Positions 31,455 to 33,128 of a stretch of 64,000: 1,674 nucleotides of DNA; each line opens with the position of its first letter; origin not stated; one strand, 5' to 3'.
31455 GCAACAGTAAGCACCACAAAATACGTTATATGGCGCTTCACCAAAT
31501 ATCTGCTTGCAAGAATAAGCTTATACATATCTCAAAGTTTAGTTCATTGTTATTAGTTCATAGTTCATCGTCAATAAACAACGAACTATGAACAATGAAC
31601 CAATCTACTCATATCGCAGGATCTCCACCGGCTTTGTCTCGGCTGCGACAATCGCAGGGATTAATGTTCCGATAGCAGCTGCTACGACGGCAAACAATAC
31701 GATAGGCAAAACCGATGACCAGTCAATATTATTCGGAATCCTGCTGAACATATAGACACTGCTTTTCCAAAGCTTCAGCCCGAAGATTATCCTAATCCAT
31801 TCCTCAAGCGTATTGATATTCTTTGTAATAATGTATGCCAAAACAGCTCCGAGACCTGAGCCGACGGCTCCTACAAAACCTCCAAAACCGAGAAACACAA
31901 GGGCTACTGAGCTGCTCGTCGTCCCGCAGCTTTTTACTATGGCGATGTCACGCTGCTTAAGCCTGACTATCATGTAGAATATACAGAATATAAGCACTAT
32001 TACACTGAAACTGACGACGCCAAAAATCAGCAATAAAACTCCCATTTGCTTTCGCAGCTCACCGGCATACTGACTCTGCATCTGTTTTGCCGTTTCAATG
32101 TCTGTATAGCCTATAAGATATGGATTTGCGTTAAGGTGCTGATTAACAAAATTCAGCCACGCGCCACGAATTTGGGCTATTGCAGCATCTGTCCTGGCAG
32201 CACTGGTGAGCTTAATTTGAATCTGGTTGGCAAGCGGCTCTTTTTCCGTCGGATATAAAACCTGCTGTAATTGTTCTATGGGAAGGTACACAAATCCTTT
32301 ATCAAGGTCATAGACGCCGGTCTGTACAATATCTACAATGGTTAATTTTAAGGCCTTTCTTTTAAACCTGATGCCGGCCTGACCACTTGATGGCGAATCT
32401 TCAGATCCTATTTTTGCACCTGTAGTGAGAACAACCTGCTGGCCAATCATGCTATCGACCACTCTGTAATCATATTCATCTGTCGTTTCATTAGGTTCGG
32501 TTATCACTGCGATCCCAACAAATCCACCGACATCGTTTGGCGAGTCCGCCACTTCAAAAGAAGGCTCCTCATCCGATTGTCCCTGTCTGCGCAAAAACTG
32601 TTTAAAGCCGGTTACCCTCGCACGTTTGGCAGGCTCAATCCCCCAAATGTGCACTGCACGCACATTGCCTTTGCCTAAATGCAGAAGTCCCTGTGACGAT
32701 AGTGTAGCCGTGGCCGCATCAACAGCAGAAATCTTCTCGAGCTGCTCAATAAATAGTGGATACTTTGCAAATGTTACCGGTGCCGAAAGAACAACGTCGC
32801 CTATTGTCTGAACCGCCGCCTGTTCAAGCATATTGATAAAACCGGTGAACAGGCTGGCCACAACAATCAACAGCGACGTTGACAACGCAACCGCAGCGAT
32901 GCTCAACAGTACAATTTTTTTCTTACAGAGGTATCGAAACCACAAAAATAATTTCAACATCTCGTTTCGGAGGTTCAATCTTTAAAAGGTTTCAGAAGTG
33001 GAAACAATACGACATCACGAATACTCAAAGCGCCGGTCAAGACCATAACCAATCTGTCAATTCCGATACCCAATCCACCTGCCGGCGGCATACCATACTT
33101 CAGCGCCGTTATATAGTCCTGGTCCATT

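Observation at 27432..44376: Families of hairpins whose arms are tandem 7-nt units punctuate nearly every gene end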

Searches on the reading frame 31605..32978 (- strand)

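Call 15: search_protein_families(library=pfam, proteins=[window:31605-32978:-])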
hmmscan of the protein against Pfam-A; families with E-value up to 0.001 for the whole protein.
window:31605-32978:- (457 aa): 2 families
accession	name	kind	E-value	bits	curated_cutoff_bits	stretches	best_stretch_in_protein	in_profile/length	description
PF02687.27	FtsX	-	2.7e-08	34.3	25.5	1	317-447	2-117/120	FtsX-like permease C-terminal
PF12704.14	MacB_PCD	-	2e-05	25.4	27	1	24-271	2-205/207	MacB-like periplasmic core domain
